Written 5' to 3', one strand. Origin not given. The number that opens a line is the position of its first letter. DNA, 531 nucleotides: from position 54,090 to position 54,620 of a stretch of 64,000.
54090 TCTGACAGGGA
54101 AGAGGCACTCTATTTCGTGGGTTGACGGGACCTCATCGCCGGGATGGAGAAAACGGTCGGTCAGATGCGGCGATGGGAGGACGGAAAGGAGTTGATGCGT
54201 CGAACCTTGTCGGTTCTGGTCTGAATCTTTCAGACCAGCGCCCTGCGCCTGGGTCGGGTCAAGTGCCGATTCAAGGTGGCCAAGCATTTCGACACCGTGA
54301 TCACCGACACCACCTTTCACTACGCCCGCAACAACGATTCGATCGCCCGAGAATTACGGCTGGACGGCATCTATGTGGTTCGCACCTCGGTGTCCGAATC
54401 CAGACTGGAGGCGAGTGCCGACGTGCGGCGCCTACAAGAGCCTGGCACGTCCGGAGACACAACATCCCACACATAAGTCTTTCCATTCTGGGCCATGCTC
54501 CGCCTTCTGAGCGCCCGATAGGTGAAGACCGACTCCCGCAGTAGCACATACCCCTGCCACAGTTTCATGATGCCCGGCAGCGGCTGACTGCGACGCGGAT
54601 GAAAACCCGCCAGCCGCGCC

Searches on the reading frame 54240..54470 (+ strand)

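Call 37: search_protein_families(library=ncbifam, proteins=[window:54240-54470:+], max_evalue=0.01)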
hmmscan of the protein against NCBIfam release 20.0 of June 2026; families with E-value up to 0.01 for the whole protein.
seq(77 aa): 1 family
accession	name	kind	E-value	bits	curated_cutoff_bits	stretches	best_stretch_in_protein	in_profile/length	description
NF033559.2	transpos_IS1634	equivalog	0.00012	21.2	100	1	6-57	321-371/483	IS1634 family transposase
